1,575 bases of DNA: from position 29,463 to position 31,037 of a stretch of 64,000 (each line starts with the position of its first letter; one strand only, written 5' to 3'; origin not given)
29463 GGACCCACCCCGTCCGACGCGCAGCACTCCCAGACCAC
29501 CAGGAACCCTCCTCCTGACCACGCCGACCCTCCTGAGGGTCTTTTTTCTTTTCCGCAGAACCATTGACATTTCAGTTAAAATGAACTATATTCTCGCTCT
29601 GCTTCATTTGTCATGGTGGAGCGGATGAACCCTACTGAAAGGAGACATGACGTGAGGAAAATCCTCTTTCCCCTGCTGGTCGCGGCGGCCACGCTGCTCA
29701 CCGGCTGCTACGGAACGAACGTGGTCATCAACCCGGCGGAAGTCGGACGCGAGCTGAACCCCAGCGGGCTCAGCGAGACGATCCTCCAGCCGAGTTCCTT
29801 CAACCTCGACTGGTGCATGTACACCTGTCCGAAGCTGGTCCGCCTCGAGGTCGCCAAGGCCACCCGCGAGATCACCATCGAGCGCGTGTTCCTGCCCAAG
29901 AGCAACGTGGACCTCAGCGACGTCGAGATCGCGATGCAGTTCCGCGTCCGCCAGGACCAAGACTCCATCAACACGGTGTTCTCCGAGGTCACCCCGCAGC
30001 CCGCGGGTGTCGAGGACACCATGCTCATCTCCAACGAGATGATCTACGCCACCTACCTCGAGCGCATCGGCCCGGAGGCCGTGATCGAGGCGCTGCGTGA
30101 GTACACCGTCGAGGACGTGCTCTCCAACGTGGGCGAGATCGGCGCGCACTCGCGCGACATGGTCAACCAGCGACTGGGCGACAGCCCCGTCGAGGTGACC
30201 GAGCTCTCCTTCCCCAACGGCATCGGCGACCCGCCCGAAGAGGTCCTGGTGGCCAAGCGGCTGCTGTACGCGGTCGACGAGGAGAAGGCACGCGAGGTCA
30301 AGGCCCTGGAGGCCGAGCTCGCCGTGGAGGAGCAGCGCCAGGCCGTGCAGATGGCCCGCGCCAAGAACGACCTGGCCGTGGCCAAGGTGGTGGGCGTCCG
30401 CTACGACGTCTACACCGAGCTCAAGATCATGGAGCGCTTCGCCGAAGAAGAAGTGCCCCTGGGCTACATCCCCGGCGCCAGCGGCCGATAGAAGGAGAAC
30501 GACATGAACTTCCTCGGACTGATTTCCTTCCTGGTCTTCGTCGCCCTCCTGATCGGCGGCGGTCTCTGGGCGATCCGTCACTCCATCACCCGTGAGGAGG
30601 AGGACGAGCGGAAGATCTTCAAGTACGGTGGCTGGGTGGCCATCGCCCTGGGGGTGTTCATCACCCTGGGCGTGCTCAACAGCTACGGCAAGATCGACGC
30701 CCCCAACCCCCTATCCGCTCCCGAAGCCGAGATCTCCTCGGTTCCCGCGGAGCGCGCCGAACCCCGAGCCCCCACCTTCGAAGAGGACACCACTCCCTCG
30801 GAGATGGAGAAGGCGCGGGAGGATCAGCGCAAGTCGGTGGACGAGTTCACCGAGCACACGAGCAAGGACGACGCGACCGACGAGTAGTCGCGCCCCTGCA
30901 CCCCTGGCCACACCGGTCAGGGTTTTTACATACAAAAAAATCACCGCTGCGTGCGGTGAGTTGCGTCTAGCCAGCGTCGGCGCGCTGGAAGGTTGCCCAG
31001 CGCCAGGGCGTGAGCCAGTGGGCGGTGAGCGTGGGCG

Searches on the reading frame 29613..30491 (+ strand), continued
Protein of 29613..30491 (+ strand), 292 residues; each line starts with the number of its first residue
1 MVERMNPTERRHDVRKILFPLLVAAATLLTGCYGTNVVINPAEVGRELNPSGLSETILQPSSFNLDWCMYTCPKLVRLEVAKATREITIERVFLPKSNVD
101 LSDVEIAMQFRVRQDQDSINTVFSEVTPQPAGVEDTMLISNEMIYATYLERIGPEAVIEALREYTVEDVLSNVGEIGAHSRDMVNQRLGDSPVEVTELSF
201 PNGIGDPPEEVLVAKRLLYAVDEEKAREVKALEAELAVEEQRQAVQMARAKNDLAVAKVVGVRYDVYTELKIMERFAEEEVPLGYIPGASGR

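Call 54: search_dna_similar(query=window:29652-30491:+, collection=plasmids, mode=protein, max_evalue=0.001, max_rows=20)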
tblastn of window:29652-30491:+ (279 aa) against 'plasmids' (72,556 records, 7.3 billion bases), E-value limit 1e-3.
No match.

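Call 55: get_annotated_region(hit=H1, flank=2500)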
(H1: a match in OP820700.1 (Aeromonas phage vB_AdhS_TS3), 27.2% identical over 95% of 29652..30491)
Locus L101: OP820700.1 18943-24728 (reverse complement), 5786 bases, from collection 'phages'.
description: Aeromonas phage vB_AdhS_TS3, complete genome.
organism: Aeromonas phage vB_AdhS_TS3 (NCBI taxid 3003744)
taxonomy: Viruses; Duplodnaviria; Heunggongvirae; Uroviricota; Caudoviricetes; Demerecviridae; Shenzhenvirus
host: Aeromonas dhakensis AM; source: river; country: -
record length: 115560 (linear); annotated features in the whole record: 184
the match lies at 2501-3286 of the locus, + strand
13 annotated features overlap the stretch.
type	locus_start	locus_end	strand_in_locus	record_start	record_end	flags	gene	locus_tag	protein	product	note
CDS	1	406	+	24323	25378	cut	-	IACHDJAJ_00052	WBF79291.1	hypothetical protein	-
CDS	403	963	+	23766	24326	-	-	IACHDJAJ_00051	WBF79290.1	hypothetical protein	-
CDS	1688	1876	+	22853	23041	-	-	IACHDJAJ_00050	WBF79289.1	hypothetical protein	-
CDS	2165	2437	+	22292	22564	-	-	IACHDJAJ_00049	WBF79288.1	hypothetical protein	-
CDS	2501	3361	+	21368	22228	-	-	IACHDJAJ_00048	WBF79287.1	hypothetical protein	-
CDS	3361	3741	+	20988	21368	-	-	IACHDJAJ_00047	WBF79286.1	hypothetical protein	-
CDS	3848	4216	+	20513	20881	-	-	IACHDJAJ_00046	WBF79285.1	hypothetical protein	-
CDS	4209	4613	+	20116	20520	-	-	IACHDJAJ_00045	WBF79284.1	hypothetical protein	-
CDS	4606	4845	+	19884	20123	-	-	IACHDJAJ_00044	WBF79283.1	hypothetical protein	-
CDS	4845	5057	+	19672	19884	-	-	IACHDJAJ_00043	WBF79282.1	hypothetical protein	-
CDS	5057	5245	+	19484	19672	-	-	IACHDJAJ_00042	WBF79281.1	hypothetical protein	-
CDS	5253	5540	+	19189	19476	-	-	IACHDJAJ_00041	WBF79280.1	hypothetical protein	-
CDS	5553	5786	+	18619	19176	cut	-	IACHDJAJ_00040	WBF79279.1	hypothetical protein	-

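Call 56: get_annotated_region(hit=H5, flank=2500)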
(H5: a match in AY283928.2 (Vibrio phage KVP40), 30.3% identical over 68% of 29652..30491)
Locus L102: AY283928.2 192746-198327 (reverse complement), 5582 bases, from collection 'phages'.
description: Bacteriophage KVP40, complete genome.
organism: Vibrio phage KVP40 (NCBI taxid 75320)
taxonomy: Viruses; Duplodnaviria; Heunggongvirae; Uroviricota; Caudoviricetes; Straboviridae; Schizotequatrovirus; Schizotequatrovirus KVP40
host: -; source: -; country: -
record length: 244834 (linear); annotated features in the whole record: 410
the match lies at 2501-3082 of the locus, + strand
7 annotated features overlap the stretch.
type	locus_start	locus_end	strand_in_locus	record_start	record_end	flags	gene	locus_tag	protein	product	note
CDS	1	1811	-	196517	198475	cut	6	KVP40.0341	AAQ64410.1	gp6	baseplate wedge subunit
CDS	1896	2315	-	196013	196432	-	25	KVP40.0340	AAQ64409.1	gp25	baseplate wedge subunit; similar to GP:1364178; identified by sequence similarity; putative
CDS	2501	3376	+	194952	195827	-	-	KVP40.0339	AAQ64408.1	hypothetical protein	identified by match to TIGR protein family HMM TIGR01933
CDS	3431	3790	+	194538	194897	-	-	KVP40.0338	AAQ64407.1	hypothetical protein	identified by match to PFAM protein family HMM PF04186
CDS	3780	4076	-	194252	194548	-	-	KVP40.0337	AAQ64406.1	conserved hypothetical protein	identified by match to PFAM protein family HMM PF05488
CDS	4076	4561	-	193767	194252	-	-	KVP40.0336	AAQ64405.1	conserved hypothetical protein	identified by Glimmer2; putative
CDS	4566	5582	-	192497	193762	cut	5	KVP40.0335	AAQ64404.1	gp5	baseplate hub subunit; tail baseplate protein but lacks lysozyme domain seen in related T4 gp5 protein, putative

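Call 64: find_encoding_contigs(protein=P0174, flank=8000, max_places=2)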
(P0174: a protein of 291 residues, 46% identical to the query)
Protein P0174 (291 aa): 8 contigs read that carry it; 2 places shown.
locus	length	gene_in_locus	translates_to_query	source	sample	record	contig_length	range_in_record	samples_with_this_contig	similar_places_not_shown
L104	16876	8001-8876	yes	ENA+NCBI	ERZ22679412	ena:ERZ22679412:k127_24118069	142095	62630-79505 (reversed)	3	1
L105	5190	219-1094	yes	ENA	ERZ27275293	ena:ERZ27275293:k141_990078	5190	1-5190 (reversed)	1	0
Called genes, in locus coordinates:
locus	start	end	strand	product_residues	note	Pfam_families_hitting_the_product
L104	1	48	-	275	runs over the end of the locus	PF02498:Bro-N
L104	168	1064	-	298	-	PF01145:Band_7, PF13421:Band_7_1 (weak)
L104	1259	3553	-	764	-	PF01551:Peptidase_M23, PF07705:CARDB (faint)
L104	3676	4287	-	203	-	-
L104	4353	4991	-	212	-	PF10755:DUF2585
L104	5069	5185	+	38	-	-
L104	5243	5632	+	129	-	-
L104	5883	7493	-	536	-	-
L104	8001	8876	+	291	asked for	PF01145:Band_7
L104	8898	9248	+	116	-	-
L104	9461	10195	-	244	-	PF00687:Ribosomal_L1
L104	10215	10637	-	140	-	PF03946:Ribosomal_L11_N, PF00298:Ribosomal_L11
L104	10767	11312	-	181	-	PF02357:NusG, PF00467:KOW (weak)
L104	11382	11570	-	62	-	PF00584:SecE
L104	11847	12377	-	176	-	-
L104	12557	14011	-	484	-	PF01425:Amidase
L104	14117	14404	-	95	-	PF02686:GatC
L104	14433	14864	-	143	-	-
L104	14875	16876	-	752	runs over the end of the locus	PF22745:Nlig-Ia, PF01653:DNA_ligase_aden, PF03120:OB_DNA_ligase, PF12826:HHH_2 (faint), PF00533:BRCT, PF12738:PTCB-BRCT (weak)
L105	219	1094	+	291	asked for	PF01145:Band_7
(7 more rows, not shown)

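Call 80: find_encoding_contigs(protein=P0190, flank=6000, max_places=1)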
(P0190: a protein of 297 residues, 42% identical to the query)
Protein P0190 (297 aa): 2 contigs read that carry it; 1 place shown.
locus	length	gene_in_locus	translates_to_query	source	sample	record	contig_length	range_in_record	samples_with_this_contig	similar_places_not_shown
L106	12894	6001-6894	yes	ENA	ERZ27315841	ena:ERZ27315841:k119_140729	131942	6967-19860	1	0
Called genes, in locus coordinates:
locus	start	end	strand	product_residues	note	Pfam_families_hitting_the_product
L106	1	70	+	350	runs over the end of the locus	PF01467:CTP_transf_like, PF00293:NUDIX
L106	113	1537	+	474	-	PF18127:NAMPT_N, PF04095:NAPRTase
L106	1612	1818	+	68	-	-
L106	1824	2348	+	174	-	-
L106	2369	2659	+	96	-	-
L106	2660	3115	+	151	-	-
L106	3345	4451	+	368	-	PF05970:PIF1, PF13604:AAA_30, PF13245:AAA_19, PF01443:Viral_helicase1 (weak), PF13538:UvrD_C_2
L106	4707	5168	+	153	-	-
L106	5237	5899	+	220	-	-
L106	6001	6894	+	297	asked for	-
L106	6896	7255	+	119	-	-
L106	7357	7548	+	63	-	-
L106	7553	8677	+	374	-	PF09511:RNA_lig_T4_1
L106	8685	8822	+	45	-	-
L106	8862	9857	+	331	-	PF21189:PHA02142, PF09414:RNA_ligase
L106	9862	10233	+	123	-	-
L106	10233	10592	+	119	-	-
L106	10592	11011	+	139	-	-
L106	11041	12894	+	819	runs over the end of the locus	PF03496:ADPrib_exo_Tox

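Call 81: find_encoding_contigs(protein=P0161, flank=6000, max_places=1)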
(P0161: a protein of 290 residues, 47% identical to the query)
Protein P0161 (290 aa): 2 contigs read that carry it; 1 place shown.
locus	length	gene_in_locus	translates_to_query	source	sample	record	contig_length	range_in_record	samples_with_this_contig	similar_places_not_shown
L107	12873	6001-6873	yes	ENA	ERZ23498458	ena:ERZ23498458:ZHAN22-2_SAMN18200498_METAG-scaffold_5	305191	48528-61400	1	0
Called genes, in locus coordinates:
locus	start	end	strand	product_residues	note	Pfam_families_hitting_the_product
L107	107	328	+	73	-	-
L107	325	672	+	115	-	-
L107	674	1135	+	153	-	-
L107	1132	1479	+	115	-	-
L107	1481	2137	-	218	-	PF01541:GIY-YIG, PF07460:NUMOD3 (faint)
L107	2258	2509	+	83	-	-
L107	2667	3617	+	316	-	-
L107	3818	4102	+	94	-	-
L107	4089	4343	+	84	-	-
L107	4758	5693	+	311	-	PF14239:RRXRR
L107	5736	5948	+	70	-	-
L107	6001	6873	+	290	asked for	PF01145:Band_7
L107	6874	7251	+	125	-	-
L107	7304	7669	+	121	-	-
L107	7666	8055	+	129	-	-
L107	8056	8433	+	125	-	-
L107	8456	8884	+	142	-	-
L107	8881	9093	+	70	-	-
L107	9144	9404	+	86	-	-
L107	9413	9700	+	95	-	PF01844:HNH, PF14279:HNH_5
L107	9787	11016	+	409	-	PF25199:nSTAND_NTPase5 (weak), PF00004:AAA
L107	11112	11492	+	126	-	PF00583:Acetyltransf_1 (weak), PF13508:Acetyltransf_7 (weak)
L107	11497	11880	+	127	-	-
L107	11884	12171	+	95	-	-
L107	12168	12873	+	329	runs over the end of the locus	-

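Call 83: search_protein_families(library=phrogs, proteins=[L093:397-2163:+, L093:5449-6711:+, L093:15189-16397:+, L094:14966-16516:+, L094:173-1168:+, L094:10562-11335:+, L095:1596-3674:-, L095:4485-6413:-, L095:6413-7837:-, L095:15407-16744:-], max_evalue=0.00001)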
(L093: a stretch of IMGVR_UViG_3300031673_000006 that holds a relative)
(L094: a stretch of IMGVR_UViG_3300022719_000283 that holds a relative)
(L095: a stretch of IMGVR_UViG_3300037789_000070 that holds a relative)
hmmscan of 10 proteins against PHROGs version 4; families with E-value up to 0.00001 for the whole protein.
L093:397-2163:+ (588 aa): 6 families
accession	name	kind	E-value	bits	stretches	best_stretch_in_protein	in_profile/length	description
phrog_25320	-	unknown function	1.1e-24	87.1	0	89-109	19-39/52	-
phrog_32091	-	unknown function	2.3e-09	38.7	0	79-104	44-69/73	-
phrog_8181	-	unknown function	5.5e-09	37.1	0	192-231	8-46/71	-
phrog_9812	-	unknown function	5.3e-06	27.5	0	93-131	45-81/83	-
phrog_22655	-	unknown function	6.3e-06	26.2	0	84-217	18-158/508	-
phrog_3502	-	unknown function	8.3e-06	26.9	0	335-395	22-79/131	-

L093:5449-6711:+ (420 aa): 1 family
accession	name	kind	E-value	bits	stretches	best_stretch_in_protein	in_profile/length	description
phrog_29287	-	unknown function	8.2e-18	65.5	1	212-301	204-293/455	-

L093:15189-16397:+ (402 aa): 0 families

L094:14966-16516:+ (516 aa): 2 families
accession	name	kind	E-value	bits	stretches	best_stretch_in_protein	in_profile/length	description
phrog_1075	-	DNA, RNA and nucleotide metabolism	3e-70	238.6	1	92-516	70-441/459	tRNA splicing ligase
phrog_32430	-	DNA, RNA and nucleotide metabolism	5.1e-20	72.6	1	398-498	22-122/139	tRNA splicing ligase RtcB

L094:173-1168:+ (331 aa): 3 families
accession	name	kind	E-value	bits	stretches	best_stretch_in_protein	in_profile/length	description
phrog_12300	-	integration and excision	2.5e-27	96.8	1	62-259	34-241/286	transposase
phrog_506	-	integration and excision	1.7e-24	87.7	1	38-262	127-368/403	transposase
phrog_16792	-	unknown function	4.7e-06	27.9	1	194-259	100-158/180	-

L094:10562-11335:+ (257 aa): 0 families

L095:1596-3674:- (692 aa): 1 family
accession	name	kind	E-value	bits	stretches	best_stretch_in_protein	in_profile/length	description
phrog_33734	-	unknown function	1.4e-80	272.8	2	178-691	223-756/764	-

L095:4485-6413:- (642 aa): 3 families
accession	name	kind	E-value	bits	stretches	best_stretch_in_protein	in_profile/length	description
phrog_543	-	DNA, RNA and nucleotide metabolism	7.6e-148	494.6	1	3-642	20-637/661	DNA topoisomerase II large subunit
phrog_28877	-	DNA, RNA and nucleotide metabolism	1.9e-28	99.6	1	63-575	39-590/1441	DNA topoisomerase II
phrog_7229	-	DNA, RNA and nucleotide metabolism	3e-19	70.4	1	491-642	15-163/172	DNA topoisomerase II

L095:6413-7837:- (474 aa): 2 families
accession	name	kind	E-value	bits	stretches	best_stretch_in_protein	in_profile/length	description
phrog_551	-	DNA, RNA and nucleotide metabolism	5.9e-106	356.6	1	2-453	9-448/701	DNA topoisomerase II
phrog_28877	-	DNA, RNA and nucleotide metabolism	4.7e-12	45.3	1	23-457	706-1150/1441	DNA topoisomerase II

L095:15407-16744:- (445 aa): 0 families

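Call 86: fold_search(model_id=the predicted structure, library=viral)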
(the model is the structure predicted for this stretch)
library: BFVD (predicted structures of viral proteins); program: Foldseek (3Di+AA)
matches with E <= 10: 404; with E <= 0.001: 31
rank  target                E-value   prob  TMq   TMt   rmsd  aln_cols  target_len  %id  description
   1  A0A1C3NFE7            9.6e-16  1.00  0.56  0.46   9.3       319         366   18  (no name in the UniProt tables at hand)
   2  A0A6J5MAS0            1.7e-13  1.00  0.53  0.58   9.0       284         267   17  Band 7 domain containing protein [uncultured Caudovirales phage]
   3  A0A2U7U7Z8            2.3e-12  1.00  0.42  0.37  12.7       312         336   16  SPFH domain containing protein [Pandoravirus quercus]
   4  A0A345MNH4            3.9e-12  1.00  0.56  0.52   9.6       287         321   15  (no name in the UniProt tables at hand)
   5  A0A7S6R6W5            1.1e-11  1.00  0.49  0.50  14.8       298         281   15  SPFH-domain membrane protein [Rhizobium phage Pasto]
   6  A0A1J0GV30            1.3e-11  1.00  0.52  0.49  12.4       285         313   13  SPFH protein domain [Vibrio phage vB_VspP_pVa5]
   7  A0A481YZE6            1.5e-10  1.00  0.57  0.56   8.6       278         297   14  Band 7 domain-containing protein [Marseillevirus LCMAC202]
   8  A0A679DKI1            2.6e-10  1.00  0.55  0.37   9.2       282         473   14  (no name in the UniProt tables at hand)
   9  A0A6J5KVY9            3.9e-10  1.00  0.49  0.50  14.2       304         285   12  Band 7 domain containing protein [uncultured Caudovirales phage]
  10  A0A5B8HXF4            4.2e-10  1.00  0.47  0.43   8.8       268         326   12  Band 7 domain-containing protein [Mimiviridae sp. ChoanoV1]
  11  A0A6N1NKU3            4.4e-10  1.00  0.47  0.45  18.4       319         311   11  Band 7 domain-containing protein [Tupanvirus deep ocean]
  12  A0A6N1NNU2            1.4e-09  1.00  0.52  0.49   9.3       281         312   15  Band 7 domain-containing protein [Tupanvirus deep ocean]
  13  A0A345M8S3            2.4e-09  1.00  0.50  0.51   6.9       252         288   12  Band-7-like membrane protein [Streptomyces phage StarPlatinum]
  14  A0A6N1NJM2            3.0e-09  1.00  0.44  0.49  19.8       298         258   15  Band 7 domain-containing protein [Tupanvirus soda lake]
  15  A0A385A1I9            4.3e-09  1.00  0.34  0.34  10.3       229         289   17  (no name in the UniProt tables at hand)
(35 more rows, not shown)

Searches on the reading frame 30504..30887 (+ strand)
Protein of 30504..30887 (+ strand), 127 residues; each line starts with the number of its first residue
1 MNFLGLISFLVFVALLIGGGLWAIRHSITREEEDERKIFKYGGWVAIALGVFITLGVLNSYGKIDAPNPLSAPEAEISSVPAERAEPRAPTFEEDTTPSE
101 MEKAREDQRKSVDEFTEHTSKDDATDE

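Call 3: search_protein_families(library=pfam, proteins=[window:30504-30887:+], max_evalue=0.01)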
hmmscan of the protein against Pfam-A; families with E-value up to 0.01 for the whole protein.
window:30504-30887:+ (127 aa): 0 families

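Call 4: search_protein_families(library=ncbifam, proteins=[window:30504-30887:+], max_evalue=0.01)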
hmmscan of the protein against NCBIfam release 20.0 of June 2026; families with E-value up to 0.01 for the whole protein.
window:30504-30887:+ (127 aa): 1 family
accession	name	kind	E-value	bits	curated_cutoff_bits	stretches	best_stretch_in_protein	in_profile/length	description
TIGR01475.1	ubiA_other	subfamily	0.009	15.5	180.8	1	8-57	228-280/282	UbiA-like polyprenyltransferase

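Call 49: search_protein_families(library=padloc, proteins=[window:30504-30887:+], max_evalue=0.01)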
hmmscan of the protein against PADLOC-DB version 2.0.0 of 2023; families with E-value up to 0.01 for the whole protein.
window:30504-30887:+ (127 aa): 0 families

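Call 50: search_protein_families(library=phrogs, proteins=[window:30504-30887:+], max_evalue=0.01)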
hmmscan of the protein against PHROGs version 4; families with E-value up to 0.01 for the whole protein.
window:30504-30887:+ (127 aa): 0 families

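Call 58: search_protein_families(library=pfam, proteins=[window:30504-30884:+], max_evalue=1)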
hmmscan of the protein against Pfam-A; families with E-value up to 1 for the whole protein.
seq(127 aa): 3 families
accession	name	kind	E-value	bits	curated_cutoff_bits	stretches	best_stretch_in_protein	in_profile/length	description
PF15050.11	SCIMP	-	0.043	14.7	27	1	4-39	23-58/132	SCIMP protein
PF00335.26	Tetraspanin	-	0.08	13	32.1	1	4-55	8-59/225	Tetraspanin family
PF20599.3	DUF6796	-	0.1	12.6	26.9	1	11-54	65-108/225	Family of unknown function (DUF6796)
